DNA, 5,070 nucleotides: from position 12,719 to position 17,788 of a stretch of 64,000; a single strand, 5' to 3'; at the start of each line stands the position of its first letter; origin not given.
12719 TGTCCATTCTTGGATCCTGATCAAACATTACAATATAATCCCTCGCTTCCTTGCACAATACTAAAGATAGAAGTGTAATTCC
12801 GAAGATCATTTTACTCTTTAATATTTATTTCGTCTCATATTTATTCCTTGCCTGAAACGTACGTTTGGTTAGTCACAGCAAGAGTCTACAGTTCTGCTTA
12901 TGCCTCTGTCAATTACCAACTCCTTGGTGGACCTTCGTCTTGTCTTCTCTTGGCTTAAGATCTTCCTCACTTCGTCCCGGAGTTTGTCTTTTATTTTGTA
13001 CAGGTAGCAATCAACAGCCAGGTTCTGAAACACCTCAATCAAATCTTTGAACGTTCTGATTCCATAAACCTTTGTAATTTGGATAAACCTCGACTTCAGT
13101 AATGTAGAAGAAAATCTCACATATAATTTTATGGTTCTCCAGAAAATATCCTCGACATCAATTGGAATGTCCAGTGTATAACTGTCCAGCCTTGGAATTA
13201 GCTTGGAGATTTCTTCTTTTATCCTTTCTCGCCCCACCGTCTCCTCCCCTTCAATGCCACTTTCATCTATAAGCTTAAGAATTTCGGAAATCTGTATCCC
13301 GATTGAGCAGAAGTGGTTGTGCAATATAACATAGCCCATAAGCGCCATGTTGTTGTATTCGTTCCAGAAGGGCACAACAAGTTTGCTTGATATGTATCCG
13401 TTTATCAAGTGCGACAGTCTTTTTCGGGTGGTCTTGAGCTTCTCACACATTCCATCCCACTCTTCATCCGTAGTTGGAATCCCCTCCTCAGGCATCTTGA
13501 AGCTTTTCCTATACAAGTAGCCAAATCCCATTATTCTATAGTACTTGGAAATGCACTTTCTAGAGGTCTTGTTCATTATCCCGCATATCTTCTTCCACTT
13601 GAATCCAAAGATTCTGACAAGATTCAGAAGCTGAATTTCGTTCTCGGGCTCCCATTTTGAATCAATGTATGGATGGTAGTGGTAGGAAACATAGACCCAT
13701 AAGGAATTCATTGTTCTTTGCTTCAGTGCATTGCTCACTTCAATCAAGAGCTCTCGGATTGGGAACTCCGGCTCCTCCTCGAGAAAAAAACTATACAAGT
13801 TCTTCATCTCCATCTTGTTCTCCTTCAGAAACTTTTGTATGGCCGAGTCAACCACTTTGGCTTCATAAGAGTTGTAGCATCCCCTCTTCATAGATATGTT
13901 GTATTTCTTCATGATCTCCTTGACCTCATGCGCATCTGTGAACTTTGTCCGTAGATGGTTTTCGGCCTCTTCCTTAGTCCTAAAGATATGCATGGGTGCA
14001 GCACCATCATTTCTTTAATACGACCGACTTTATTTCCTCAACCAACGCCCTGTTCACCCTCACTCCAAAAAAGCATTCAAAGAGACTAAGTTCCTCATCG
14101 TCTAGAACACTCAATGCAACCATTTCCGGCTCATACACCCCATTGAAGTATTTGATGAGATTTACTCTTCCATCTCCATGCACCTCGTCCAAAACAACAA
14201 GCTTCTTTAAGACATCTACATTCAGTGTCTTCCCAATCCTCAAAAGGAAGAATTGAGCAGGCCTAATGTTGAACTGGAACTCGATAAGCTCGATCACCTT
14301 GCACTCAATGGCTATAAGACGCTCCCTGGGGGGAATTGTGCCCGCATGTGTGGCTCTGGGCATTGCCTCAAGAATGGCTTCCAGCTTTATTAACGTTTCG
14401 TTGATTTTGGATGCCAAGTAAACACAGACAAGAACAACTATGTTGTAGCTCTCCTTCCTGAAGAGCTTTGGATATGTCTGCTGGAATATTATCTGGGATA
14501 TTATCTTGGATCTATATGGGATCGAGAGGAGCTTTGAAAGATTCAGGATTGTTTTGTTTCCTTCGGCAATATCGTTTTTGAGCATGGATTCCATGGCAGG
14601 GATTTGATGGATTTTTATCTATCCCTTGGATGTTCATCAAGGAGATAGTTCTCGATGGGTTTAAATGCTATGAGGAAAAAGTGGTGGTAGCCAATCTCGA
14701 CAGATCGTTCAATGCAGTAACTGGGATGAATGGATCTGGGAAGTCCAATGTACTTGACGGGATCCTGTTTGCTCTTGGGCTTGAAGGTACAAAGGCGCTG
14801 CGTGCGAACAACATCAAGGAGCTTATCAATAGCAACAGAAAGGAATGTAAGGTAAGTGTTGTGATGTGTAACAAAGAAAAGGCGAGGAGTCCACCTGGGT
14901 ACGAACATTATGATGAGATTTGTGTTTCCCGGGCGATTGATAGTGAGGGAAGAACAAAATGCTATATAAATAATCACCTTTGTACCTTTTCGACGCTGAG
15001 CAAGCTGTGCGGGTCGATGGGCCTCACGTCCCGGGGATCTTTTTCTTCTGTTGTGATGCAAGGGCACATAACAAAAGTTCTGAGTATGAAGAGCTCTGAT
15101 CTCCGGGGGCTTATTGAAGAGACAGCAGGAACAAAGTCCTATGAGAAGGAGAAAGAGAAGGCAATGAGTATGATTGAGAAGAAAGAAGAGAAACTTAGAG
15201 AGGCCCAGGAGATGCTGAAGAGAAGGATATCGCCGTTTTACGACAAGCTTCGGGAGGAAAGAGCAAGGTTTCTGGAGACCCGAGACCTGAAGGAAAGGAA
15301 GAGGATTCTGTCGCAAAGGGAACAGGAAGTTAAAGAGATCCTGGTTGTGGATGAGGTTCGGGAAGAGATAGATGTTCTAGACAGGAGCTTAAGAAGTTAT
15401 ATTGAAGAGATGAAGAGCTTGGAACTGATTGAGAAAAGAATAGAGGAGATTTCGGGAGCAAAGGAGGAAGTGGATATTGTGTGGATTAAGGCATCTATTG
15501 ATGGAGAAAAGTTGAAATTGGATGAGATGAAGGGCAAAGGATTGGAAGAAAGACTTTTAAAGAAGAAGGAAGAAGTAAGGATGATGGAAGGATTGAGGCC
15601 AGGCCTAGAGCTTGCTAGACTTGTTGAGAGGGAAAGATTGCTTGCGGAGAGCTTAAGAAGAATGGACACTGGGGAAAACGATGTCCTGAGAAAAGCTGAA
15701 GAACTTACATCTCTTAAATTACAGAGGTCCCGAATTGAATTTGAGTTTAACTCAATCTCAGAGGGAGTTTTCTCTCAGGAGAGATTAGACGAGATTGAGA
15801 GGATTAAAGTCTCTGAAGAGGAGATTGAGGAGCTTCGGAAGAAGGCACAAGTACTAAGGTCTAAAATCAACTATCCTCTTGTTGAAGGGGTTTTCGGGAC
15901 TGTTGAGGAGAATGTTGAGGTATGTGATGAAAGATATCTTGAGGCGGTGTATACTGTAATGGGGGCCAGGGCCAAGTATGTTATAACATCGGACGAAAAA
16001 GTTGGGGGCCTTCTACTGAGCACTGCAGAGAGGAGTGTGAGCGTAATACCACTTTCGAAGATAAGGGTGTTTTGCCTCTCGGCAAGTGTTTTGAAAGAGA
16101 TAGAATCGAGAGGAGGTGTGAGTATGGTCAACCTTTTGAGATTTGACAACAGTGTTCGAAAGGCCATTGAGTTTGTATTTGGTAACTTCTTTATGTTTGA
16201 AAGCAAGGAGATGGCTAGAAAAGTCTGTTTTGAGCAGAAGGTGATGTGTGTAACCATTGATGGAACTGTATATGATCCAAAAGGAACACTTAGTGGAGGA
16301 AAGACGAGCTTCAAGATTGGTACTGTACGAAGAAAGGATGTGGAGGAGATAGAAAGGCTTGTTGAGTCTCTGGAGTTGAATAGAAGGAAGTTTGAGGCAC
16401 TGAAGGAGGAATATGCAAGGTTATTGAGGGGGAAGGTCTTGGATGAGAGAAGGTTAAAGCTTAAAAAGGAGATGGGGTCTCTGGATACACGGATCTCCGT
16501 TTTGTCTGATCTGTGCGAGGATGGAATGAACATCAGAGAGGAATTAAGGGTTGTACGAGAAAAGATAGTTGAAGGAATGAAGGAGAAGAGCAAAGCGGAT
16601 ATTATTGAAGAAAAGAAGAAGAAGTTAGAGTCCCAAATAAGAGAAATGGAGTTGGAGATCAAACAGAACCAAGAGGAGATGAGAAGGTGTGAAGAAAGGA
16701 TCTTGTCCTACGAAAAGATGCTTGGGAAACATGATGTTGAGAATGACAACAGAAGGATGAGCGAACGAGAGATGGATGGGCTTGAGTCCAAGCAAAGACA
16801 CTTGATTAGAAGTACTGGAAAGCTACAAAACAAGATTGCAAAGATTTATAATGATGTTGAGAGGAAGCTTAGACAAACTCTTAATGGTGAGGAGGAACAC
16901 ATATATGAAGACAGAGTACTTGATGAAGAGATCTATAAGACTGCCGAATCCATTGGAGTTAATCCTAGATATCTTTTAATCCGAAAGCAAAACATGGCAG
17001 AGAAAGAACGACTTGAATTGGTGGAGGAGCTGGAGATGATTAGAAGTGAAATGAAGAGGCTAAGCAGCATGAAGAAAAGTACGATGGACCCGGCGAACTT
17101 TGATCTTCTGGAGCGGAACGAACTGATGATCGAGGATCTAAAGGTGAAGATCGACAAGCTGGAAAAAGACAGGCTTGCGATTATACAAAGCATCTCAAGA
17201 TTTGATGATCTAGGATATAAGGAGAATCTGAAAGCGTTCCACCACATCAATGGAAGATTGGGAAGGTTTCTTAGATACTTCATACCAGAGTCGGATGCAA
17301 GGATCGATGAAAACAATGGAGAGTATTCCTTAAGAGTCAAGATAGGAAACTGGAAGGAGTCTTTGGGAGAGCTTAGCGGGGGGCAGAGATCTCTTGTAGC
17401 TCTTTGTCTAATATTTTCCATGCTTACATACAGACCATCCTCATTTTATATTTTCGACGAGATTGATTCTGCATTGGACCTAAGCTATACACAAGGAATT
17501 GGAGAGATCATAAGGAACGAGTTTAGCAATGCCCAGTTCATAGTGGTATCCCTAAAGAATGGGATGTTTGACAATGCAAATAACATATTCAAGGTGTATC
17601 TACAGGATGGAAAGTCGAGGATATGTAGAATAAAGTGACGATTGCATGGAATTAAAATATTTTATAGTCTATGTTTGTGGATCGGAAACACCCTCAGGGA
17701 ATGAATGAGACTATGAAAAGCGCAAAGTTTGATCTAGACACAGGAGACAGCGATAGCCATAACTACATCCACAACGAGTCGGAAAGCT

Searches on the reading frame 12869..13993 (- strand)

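Call 39: search_protein_families(library=pfam, proteins=[window:12869-13993:-], max_evalue=0.00001)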
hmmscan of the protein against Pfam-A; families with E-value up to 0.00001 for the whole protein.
window:12869-13993:- (374 aa): 1 family
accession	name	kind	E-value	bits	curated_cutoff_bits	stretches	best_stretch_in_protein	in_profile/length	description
PF00249.37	Myb_DNA-binding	-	8.4e-07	29.5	24.4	1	113-153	3-44/46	Myb-like DNA-binding domain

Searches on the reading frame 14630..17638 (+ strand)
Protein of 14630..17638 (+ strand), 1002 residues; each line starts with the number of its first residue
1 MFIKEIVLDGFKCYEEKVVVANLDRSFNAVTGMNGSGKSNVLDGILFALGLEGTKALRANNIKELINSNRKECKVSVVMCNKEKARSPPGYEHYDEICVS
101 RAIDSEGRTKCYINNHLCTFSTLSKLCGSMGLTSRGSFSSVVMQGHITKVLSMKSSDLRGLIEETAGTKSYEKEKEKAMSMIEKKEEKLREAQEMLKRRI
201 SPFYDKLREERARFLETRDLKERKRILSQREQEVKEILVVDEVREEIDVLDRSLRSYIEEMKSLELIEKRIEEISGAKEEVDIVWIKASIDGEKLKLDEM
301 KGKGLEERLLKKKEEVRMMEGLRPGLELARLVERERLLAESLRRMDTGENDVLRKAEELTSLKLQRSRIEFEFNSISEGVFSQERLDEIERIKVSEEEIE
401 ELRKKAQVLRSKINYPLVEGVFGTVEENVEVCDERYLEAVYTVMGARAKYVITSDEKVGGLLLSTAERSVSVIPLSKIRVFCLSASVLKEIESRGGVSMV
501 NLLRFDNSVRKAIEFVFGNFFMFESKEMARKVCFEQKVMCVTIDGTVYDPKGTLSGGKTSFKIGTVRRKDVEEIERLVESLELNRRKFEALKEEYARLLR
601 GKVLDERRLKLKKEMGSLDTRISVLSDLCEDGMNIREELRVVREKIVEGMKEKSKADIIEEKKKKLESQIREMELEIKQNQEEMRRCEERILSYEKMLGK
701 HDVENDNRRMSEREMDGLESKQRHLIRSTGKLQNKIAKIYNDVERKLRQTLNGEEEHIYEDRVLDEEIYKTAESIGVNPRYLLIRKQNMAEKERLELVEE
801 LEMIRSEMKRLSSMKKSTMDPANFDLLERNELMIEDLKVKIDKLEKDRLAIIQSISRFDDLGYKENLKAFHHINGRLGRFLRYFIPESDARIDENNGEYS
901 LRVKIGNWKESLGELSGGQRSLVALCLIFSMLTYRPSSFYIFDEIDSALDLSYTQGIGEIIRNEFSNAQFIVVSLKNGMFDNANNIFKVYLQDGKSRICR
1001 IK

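Call 39: search_protein_families(library=pfam, proteins=[window:14630-17638:+], max_evalue=0.00001)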
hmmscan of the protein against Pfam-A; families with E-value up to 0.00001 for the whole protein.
window:14630-17638:+ (1002 aa): 4 families
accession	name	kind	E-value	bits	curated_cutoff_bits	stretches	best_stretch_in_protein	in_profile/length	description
PF02463.25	SMC_N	-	2.7e-55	187.6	40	1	2-994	1-217/220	RecF/RecN/SMC N terminal domain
PF06470.18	SMC_hinge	-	7e-17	62.3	22.5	1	419-532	2-115/116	SMC proteins Flexible Hinge Domain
PF13304.12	AAA_21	-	9e-11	42.8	27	0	909-974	232-297/304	AAA domain, putative AbiEii toxin, Type IV TA system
PF13476.12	AAA_23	-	4.1e-08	34.5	27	1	6-281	2-200/201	AAA domain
